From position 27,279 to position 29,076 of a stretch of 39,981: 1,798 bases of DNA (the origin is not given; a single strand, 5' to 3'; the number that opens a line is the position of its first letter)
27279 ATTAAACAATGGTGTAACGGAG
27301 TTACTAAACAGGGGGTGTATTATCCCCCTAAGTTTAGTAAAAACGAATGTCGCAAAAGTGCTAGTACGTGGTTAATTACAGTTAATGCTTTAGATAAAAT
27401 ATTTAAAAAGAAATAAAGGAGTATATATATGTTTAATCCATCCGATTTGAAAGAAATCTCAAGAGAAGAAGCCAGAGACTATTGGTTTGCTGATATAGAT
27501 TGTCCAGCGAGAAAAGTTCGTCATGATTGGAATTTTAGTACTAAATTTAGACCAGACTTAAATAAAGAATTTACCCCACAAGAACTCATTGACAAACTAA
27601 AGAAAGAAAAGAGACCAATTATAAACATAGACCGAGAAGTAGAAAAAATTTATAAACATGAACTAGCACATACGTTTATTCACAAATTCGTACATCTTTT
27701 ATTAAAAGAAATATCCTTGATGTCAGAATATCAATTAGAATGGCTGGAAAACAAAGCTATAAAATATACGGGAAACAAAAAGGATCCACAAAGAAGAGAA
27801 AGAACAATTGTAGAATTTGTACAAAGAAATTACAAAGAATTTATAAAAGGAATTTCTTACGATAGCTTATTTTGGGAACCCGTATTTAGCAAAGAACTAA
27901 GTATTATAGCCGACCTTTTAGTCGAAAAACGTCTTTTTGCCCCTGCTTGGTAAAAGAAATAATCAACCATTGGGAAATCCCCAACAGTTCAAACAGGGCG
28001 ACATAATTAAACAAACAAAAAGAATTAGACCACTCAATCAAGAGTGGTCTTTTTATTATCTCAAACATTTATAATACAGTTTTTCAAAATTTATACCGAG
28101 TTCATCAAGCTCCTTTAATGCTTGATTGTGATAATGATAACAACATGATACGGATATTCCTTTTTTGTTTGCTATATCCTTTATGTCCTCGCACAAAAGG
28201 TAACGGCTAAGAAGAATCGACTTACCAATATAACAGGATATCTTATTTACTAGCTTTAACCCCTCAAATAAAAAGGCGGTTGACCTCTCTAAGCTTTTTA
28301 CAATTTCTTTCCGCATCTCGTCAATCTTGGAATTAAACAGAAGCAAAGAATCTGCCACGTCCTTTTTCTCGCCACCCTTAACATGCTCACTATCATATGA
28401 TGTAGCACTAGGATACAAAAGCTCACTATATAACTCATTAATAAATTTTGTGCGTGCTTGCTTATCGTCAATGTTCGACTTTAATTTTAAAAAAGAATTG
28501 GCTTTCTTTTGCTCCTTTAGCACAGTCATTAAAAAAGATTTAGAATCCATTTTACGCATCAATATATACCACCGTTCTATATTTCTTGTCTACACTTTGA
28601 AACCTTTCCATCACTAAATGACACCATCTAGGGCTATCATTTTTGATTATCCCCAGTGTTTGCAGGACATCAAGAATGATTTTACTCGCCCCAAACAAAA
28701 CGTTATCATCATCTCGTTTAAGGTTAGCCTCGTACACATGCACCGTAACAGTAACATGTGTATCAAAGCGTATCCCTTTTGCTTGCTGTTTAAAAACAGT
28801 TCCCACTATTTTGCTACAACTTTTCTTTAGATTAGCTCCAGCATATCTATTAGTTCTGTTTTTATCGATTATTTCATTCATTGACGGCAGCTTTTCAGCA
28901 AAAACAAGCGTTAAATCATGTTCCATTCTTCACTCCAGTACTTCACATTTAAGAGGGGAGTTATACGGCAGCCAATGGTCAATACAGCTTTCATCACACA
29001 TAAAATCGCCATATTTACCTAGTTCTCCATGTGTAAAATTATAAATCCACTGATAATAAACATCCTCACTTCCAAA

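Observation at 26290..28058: Self-contained plus-strand four-gene cassette inserted between the late regulator gene and the late operon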

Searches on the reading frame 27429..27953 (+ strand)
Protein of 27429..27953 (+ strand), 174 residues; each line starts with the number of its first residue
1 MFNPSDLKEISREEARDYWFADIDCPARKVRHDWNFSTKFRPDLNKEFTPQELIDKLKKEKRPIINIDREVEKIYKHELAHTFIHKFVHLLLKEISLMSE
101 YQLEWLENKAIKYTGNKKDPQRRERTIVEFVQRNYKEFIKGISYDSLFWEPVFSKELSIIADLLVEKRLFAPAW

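Call 5: search_protein_families(library=pfam, proteins=[window:27429-27953:+], max_evalue=1)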
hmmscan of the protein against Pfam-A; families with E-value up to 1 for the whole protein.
window:27429-27953:+ (174 aa): 0 families

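Call 6: search_protein_families(library=phrogs, proteins=[window:27429-27953:+], max_evalue=1)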
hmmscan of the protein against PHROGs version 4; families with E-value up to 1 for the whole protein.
window:27429-27953:+ (174 aa): 0 families

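Call 7: search_protein_families(library=padloc, proteins=[window:27429-27953:+], max_evalue=1)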
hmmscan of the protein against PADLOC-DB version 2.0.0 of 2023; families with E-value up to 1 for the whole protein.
window:27429-27953:+ (174 aa): 0 families

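Call 10: find_related_loci(query=window:27429-27953:+, collection=viral_contigs, flank=6000)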
Query window:27429-27953:+ (174 aa) in viral_contigs; peptide patterns used: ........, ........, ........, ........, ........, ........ (x = any residue, [..] = any of these).
4 stretches matched a pattern, but none encodes a relative of the query by tblastn (E <= 1e-3).

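Call 14: find_homologous_proteins(query=window:27429-27953:+)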
Query window:27429-27953:+ (174 aa): 3 proteins with E <= 0.001 among 77 candidates.
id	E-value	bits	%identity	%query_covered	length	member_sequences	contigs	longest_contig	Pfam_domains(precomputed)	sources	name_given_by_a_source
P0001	5.2e-111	386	99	100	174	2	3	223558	-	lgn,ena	-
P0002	8.7e-94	330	87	100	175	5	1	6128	-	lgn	-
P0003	2.2e-89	316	84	100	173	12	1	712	-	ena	-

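Call 16: find_encoding_contigs(protein=P0001, flank=10000, max_places=6)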
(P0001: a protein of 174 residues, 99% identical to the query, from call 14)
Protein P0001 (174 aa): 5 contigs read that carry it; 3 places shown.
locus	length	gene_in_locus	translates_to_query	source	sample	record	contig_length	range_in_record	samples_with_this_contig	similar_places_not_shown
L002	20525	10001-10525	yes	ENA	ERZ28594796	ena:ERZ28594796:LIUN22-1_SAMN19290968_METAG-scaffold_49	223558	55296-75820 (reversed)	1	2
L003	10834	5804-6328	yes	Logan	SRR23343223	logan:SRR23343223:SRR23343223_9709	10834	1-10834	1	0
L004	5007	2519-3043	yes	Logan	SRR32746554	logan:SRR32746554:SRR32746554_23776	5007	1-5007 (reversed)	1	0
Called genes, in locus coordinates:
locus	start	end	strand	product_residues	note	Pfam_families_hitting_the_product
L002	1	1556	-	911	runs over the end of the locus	PF21722:Gly_rich_2 (weak)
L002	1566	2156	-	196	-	-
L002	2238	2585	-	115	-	PF21190:Bbp16 (weak)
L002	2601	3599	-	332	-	PF20911:GP7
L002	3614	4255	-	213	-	-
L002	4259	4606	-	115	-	PF25181:Phage_Bbp19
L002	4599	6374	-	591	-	PF12236:Head-tail_con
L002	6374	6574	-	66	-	-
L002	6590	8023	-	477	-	-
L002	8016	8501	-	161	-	-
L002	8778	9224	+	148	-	-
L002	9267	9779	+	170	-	-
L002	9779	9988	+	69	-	PF20038:HTH_59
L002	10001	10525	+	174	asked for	-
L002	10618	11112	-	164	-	-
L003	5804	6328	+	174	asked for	-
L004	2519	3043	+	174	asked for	-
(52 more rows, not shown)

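Call 17: find_encoding_contigs(protein=P0002, flank=10000, max_places=6)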
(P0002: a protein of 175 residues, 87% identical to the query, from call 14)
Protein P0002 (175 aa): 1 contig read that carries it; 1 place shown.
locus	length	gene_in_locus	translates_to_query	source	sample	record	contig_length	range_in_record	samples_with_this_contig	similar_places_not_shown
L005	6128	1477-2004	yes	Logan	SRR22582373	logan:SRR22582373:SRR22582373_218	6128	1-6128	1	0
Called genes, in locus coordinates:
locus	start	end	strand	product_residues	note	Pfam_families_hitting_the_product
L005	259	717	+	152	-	-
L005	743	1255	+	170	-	-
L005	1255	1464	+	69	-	PF20038:HTH_59, PF12728:HTH_17 (weak)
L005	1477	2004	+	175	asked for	-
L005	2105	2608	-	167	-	-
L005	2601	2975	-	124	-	-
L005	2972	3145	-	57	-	-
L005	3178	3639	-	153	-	-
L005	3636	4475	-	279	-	PF01555:N6_N4_Mtase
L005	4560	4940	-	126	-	PF00436:SSB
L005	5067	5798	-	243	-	PF01695:IstB_IS21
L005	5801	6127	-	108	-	?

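Call 34: search_protein_families(library=pfam, proteins=[L005:259-717:+], max_evalue=1)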
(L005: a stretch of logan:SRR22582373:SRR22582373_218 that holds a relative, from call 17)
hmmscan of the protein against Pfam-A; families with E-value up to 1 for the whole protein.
L005:259-717:+ (152 aa): 0 families

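Call 37: predict_structure(alignment_id=A1)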
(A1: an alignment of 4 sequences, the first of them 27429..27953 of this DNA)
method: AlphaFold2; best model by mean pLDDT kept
length: 174 residues; sequences in the alignment: 4
mean_pLDDT: 52.8   pTM: 0.46
mean pLDDT of the five models: 52.8, 51.0, 46.6, 45.8, 40.8
residues with pLDDT >= 90: 0; 70-90: 30; 50-70: 64; < 50: 80
segments of 3 or more residues with pLDDT < 50: 1-44, 46-48, 143-174
pLDDT, mean of each block of 10 residues (from residue 1): 32 39 27 31 49 63 55 58 62 71 78 78 73 61 43 43 43 29
secondary structure, 60 per line:
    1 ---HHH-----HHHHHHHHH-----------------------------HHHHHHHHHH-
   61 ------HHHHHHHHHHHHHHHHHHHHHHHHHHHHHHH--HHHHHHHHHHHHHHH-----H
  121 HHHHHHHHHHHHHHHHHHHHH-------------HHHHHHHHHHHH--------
elements in order: H12-20 H50-59 H67-97 H100-114 H120-141 H155-166

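Call 41: search_protein_representatives(alignment_id=A1)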
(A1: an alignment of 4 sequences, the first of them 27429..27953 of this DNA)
Query: 4 sequences, 174 profile positions. Proteins with E-value up to 0.001 (for the whole library): 1; up to 1e-10: 1; up to 1e-30: 1. The best 1 are listed.
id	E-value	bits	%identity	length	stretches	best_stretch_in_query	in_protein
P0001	4.3e-112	388.2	-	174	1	1-174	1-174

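Call 48: fold_search(model_id=the predicted structure, library=pdb)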
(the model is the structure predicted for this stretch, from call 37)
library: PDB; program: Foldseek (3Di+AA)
matches with E <= 10: 28; with E <= 0.001: 0
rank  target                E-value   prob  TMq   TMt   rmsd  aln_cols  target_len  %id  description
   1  9g25_I                1.6e+00  0.06  0.18  0.13  37.0       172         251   14  snR30 snoRNP - State 1 - Utp23-Krr1-deltaC3 (released 2025-06-18)
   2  5j9t_D                1.7e+00  0.09  0.20  0.27  19.1       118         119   16  Crystal structure of the NuA4 core complex (released 2016-10-26)
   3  5j9q_D                2.1e+00  0.08  0.20  0.27  19.0       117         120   16  Crystal structure of the NuA4 core complex (released 2016-10-26)
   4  5vao_A                3.5e+00  0.08  0.20  0.26  15.9       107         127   15  Crystal structure of eVP30 C-terminus and eNP peptide (released 2017-06-21)
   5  1oxz                  4.4e+00  0.08  0.22  0.29  15.0       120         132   18  Crystal Structure of the Human GGA1 GAT domain (released 2003-04-15)
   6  5h3d_A                4.7e+00  0.04  0.20  0.11  24.0       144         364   15  Helical structure of membrane tubules decorated by ACAP1 (BARPH doamin) protein by cryo-electron microscopy and MD sim (released 2019-01-16)
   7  5vap_A                5.0e+00  0.03  0.15  0.19  13.1        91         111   14  Crystal structure of eVP30 C-terminus and eNP peptide (released 2017-06-21)
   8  5c3f_A                5.9e+00  0.02  0.15  0.17  14.8       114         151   15  Crystal structure of Mcl-1 bound to BID-MM (released 2016-04-20)
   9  9s97_B                6.2e+00  0.05  0.16  0.15  13.7        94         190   20  CdvB2 filament - low twist (released 2026-01-28)
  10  4rqe_A                6.6e+00  0.02  0.18  0.10  11.8       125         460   14  human Seryl-tRNA synthetase dimer complexed with two molecules of tRNAsec (released 2015-11-04)
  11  7xge_F                6.6e+00  0.02  0.16  0.18  14.8       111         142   14  Crystal structure of MCL-1 in complex with computationally designed inhibitor protein (released 2022-07-20)
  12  4afl_A                7.0e+00  0.02  0.15  0.23  15.8        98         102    8  The crystal structure of the ING4 dimerization domain reveals the functional organization of the ING family of chromat (released 2012-02-22)
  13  5ojx                  7.4e+00  0.08  0.28  0.24   7.1       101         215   12  Crystal structure of regulator protein 2 (PamR2) from the pamamycin biosynthetic gene cluster of Streptomyces alboniger (released 2018-04-11)
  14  7abl_B                7.8e+00  0.04  0.14  0.17   9.1        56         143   25  HBV pgRNA T=4 NCP icosahedral symmetry (released 2021-10-27)
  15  6cfi_A                7.8e+00  0.03  0.17  0.07  11.4        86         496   15  Crystal structure of Rad4-Rad23 bound to a 6-4 photoproduct UV lesion (released 2019-02-27)
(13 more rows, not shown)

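Call 74: search_solved_structures(query=A1, max_evalue=10, show_alignments=3)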
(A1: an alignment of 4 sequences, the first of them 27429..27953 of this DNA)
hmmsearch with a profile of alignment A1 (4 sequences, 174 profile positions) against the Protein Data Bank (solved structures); distinct sequences matched with E-value up to 10: 1.
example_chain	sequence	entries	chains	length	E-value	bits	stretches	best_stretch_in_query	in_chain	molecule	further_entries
1vk1_A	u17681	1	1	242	1.1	12.4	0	129-154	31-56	Conserved hypothetical protein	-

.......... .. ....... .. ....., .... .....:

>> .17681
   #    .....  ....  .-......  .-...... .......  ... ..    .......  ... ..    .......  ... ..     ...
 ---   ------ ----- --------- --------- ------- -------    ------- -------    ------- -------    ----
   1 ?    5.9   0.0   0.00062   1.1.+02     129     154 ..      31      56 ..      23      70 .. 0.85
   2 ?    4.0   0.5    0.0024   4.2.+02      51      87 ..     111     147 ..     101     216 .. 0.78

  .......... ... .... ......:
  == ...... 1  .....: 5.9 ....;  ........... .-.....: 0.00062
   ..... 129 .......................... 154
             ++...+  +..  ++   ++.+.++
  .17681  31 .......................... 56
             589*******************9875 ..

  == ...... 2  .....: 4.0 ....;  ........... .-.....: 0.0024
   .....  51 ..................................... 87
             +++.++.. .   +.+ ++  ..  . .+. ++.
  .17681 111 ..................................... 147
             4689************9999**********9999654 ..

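Call 75: search_protein_families(library=ncbifam, proteins=[window:27429-27953:+], max_evalue=1)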
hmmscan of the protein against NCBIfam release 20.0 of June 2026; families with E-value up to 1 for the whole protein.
window:27429-27953:+ (174 aa): 0 families

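Call 106: search_protein_families(library=padloc, proteins=[L005:259-717:+], max_evalue=0.1)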
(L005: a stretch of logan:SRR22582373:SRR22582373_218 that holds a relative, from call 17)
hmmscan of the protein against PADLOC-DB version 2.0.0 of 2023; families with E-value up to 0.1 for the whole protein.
L005:259-717:+ (152 aa): 0 families

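Call 107: search_protein_families(library=phrogs, proteins=[L005:259-717:+], max_evalue=0.1)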
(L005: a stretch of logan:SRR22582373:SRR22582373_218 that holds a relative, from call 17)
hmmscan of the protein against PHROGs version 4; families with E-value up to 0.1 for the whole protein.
L005:259-717:+ (152 aa): 0 families

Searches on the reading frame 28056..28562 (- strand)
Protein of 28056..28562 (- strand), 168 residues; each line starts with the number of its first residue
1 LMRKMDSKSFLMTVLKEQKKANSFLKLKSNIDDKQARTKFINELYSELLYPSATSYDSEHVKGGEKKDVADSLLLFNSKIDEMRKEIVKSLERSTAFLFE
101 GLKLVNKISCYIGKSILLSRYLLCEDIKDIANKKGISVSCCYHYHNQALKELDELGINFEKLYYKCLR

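Call 5: search_protein_families(library=pfam, proteins=[window:28056-28562:-], max_evalue=1)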
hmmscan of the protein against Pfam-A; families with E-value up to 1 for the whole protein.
window:28056-28562:- (168 aa): 2 families
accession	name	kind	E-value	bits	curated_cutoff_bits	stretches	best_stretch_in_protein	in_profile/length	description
PF07374.17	DUF1492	-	0.00016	22.2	21.5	1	52-153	3-100/100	Protein of unknown function (DUF1492)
PF08281.18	Sigma70_r4_2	-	0.017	15.2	25.7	1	115-152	17-54/54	Sigma-70, region 4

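Call 6: search_protein_families(library=phrogs, proteins=[window:28056-28562:-], max_evalue=1)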
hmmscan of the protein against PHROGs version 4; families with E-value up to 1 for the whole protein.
window:28056-28562:- (168 aa): 5 families
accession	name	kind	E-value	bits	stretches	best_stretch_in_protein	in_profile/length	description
phrog_36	-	transcription regulation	2.5e-07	31.5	1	18-154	53-185/220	transcriptional regulator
phrog_248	-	transcription regulation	0.0051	17.9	1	27-152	12-133/161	transcriptional activator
phrog_4746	-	unknown function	0.041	15.3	1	9-40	17-48/100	-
phrog_24054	-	unknown function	0.079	14.6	1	14-67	4-58/93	-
phrog_5535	-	unknown function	0.16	12.9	1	18-50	38-70/74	-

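Call 57: find_related_loci(query=window:28056-28562:-, collection=genome_contigs, flank=4000)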
Query window:28056-28562:- (168 aa) in genome_contigs; peptide patterns used: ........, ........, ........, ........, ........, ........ (x = any residue, [..] = any of these).
51 stretches matched a pattern, but none encodes a relative of the query by tblastn (E <= 1e-3).

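Call 75: search_protein_families(library=ncbifam, proteins=[window:28056-28562:-], max_evalue=1)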
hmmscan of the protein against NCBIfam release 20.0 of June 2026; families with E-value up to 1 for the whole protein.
window:28056-28562:- (168 aa): 0 families

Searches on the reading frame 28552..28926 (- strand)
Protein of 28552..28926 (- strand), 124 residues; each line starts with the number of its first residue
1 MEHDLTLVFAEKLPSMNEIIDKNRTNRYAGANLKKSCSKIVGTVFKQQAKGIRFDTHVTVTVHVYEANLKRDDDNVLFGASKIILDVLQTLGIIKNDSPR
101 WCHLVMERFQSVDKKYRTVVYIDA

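Call 5: search_protein_families(library=pfam, proteins=[window:28552-28926:-], max_evalue=1)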
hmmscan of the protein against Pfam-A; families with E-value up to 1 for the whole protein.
window:28552-28926:- (124 aa): 1 family
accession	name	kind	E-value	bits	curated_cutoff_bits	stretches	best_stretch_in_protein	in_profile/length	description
PF19231.4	DUF5884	-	0.025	15.2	27.5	0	63-97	108-142/155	Family of unknown function (DUF5884)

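Call 6: search_protein_families(library=phrogs, proteins=[window:28552-28926:-], max_evalue=1)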
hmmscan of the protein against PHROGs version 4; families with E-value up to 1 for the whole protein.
window:28552-28926:- (124 aa): 3 families
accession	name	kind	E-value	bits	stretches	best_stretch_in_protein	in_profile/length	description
phrog_1682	-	DNA, RNA and nucleotide metabolism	2.9e-18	67.3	1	7-119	31-138/387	RusA-like Holliday junction resolvase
phrog_34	-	DNA, RNA and nucleotide metabolism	2.9e-08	34.7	1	23-122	93-191/259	RusA-like Holliday junction resolvase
phrog_33036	-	unknown function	0.14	13.5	1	36-81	66-107/120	-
